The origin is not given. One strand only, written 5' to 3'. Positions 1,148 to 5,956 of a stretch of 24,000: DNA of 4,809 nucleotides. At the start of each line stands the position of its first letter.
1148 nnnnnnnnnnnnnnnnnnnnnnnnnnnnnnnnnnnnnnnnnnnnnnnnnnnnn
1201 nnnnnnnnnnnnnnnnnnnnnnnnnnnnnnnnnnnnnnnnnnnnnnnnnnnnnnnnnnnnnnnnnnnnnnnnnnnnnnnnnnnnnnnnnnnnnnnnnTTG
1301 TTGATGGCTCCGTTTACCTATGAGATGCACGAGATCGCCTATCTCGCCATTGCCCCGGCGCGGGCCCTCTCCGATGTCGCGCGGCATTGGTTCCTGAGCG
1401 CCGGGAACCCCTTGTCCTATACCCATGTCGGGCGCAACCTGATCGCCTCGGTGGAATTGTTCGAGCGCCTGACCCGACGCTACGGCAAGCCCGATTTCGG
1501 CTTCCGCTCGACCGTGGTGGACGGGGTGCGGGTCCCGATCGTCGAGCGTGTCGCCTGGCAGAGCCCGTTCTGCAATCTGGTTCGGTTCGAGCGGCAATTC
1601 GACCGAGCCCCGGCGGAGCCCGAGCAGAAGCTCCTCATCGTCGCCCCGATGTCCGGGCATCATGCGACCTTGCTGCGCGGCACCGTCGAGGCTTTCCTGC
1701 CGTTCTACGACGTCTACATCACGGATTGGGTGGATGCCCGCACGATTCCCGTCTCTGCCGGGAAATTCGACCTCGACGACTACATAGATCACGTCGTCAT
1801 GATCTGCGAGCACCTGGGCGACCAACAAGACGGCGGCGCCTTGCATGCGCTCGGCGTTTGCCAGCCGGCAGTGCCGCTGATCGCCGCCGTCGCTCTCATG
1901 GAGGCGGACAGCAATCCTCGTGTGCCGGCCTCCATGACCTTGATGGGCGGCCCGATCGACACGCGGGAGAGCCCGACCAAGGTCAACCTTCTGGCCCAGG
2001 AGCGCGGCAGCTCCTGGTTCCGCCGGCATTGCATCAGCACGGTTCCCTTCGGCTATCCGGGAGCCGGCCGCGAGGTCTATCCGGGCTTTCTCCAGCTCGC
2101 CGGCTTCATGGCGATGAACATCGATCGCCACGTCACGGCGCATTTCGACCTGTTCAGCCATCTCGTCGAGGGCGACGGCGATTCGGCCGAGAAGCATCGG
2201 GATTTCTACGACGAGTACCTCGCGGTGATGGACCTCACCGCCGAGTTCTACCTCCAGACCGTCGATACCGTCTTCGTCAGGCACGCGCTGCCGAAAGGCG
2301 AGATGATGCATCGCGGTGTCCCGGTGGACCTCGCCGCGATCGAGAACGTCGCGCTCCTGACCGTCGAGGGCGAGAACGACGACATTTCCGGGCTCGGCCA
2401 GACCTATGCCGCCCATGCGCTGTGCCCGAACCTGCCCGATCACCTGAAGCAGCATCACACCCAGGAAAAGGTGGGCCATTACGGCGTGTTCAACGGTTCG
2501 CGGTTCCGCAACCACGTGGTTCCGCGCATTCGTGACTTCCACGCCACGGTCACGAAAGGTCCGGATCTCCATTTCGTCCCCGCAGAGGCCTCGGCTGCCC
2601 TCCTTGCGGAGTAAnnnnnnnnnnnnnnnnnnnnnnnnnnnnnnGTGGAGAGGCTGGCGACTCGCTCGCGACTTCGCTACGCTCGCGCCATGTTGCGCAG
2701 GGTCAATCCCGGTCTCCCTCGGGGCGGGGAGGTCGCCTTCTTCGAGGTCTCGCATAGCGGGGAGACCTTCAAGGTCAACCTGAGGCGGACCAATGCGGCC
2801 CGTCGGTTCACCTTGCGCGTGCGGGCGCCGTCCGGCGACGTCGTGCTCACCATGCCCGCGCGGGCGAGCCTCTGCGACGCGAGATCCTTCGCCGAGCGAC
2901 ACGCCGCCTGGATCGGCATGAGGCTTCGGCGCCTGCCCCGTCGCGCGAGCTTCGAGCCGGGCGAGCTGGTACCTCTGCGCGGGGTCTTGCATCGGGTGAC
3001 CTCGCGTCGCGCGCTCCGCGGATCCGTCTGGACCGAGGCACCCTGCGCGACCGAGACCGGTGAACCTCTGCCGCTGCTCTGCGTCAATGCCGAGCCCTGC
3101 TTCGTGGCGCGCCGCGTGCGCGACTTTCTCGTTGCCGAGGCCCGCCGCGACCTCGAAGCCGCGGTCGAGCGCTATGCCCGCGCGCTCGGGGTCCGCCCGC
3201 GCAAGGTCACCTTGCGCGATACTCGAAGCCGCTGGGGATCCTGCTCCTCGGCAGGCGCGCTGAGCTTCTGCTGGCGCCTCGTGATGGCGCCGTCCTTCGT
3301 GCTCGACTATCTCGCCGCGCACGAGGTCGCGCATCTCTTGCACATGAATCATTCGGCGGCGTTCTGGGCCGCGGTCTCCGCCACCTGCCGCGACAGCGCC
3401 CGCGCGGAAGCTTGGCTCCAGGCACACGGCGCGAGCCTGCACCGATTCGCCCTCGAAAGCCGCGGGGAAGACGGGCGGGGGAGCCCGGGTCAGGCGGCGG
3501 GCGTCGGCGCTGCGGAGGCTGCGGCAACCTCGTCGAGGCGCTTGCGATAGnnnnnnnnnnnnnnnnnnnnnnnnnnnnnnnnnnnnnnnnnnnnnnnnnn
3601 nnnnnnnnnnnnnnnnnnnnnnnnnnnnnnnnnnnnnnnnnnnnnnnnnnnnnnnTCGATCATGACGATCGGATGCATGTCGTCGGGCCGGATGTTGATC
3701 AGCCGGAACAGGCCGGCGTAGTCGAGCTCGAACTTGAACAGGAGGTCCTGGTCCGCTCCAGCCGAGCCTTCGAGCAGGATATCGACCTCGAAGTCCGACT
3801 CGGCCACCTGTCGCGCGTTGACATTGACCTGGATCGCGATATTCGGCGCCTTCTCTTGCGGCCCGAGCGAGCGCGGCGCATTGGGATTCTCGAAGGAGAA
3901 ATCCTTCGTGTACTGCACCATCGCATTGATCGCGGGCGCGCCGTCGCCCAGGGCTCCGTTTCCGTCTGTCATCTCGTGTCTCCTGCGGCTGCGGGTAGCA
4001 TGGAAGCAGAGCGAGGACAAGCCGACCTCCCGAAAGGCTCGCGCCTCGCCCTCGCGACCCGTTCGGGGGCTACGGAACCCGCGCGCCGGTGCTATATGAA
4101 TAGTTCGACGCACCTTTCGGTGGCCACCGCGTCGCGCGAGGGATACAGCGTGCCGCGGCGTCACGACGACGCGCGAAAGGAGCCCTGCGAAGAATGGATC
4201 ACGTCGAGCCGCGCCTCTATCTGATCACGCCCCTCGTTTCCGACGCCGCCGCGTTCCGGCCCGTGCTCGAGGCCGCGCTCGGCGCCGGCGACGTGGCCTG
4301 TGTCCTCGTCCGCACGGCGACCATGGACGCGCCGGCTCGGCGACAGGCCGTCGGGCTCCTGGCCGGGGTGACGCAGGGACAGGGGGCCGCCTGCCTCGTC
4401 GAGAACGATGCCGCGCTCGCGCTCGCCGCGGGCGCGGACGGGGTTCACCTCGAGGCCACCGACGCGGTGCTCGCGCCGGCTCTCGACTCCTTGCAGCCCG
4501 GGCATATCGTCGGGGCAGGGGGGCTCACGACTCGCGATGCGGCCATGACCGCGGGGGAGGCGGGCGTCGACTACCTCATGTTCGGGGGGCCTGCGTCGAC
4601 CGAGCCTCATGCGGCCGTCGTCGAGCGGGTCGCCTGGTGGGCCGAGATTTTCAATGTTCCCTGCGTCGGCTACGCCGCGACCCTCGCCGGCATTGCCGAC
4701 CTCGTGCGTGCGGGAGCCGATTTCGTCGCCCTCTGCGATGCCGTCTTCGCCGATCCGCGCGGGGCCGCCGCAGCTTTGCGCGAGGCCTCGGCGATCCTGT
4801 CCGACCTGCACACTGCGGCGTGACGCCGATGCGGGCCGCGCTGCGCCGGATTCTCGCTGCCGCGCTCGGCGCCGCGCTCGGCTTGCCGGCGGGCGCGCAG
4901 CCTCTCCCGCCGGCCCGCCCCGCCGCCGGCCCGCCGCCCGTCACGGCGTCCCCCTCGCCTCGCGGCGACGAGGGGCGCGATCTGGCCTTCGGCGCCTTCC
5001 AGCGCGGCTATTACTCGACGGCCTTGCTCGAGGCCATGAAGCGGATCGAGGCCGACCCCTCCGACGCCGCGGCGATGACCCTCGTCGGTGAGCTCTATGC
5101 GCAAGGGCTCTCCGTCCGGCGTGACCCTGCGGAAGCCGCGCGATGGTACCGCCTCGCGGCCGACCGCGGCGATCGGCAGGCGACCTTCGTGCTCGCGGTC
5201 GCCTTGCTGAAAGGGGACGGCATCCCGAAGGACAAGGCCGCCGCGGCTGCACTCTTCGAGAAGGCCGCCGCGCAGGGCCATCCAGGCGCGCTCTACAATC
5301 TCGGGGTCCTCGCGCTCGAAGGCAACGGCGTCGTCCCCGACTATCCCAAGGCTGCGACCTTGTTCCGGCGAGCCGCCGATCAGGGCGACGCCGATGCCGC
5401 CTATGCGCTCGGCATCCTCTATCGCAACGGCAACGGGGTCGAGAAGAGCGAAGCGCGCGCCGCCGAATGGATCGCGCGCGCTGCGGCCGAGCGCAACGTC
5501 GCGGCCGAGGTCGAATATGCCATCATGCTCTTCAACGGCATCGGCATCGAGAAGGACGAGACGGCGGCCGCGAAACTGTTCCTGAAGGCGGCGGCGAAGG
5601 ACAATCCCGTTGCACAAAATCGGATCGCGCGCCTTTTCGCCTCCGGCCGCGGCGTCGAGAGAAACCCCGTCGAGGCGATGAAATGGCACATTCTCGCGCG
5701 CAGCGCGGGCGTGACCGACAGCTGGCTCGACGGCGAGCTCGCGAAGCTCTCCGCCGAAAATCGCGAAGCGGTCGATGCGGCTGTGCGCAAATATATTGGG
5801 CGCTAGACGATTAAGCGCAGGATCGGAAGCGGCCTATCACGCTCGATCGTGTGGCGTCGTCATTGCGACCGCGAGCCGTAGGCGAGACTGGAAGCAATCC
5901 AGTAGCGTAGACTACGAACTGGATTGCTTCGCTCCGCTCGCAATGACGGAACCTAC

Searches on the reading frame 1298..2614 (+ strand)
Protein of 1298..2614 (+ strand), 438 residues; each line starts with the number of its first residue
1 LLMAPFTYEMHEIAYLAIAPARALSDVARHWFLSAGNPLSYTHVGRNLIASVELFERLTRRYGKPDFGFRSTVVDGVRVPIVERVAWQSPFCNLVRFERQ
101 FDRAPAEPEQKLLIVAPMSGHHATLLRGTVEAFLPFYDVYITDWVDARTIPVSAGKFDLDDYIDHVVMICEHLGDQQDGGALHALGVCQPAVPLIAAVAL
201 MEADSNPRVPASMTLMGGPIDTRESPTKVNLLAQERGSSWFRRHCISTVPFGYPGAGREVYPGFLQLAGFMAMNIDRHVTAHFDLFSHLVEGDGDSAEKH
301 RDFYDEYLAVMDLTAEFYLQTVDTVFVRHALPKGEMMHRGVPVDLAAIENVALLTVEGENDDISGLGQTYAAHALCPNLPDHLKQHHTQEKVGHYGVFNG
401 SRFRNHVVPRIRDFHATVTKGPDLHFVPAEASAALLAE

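Call 35: search_protein_families(library=pfam, proteins=[window:1298-2614:+], max_evalue=0.001)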
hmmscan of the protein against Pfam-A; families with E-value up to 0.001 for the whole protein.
window:1298-2614:+ (438 aa): 1 family
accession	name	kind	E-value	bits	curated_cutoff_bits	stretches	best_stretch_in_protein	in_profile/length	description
PF06850.17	PHB_depo_C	-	4.8e-96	320.5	27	1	217-416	1-200/203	PHB de-polymerase C-terminus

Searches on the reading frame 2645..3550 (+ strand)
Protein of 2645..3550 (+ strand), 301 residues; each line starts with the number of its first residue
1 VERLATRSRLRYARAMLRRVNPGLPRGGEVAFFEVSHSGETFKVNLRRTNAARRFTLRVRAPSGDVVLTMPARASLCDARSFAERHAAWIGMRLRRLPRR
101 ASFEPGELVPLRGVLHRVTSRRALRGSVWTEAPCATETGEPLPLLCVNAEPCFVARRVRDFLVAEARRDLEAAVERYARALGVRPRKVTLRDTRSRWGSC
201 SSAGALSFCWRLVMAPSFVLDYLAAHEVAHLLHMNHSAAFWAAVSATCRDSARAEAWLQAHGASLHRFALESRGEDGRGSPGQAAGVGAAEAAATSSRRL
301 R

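Call 35: search_protein_families(library=pfam, proteins=[window:2645-3550:+], max_evalue=0.001)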
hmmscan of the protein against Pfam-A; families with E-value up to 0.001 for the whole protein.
window:2645-3550:+ (301 aa): 1 family
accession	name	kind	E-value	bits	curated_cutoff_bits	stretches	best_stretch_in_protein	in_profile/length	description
PF01863.23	YgjP-like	-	4.2e-44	151.5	26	1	56-261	2-207/207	YgjP-like, metallopeptidase domain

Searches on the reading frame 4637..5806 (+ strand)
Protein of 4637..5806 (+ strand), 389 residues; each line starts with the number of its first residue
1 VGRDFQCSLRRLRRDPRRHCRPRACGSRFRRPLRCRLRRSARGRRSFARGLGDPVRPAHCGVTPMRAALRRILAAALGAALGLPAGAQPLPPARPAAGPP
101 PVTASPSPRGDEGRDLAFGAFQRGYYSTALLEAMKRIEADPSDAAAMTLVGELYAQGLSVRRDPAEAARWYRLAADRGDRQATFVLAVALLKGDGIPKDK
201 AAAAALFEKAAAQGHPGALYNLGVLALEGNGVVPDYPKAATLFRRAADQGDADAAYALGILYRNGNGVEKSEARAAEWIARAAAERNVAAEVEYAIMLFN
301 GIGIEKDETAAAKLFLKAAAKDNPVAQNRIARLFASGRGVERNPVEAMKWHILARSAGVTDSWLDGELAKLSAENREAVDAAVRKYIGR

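Call 35: search_protein_families(library=pfam, proteins=[window:4637-5806:+], max_evalue=0.001)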
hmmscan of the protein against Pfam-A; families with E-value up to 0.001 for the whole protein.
window:4637-5806:+ (389 aa): 3 families
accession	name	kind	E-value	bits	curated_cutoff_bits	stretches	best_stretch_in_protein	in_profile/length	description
PF08238.18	Sel1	-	2e-47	158.3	30.7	6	144-179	1-36/36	Sel1 repeat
PF23310.1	TPR_27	-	1.1e-06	28.7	27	0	241-277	50-86/110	Plant tetratrico peptide repeats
PF13431.12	TPR_17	-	0.00079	20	24.4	0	247-269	8-30/34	Tetratricopeptide repeat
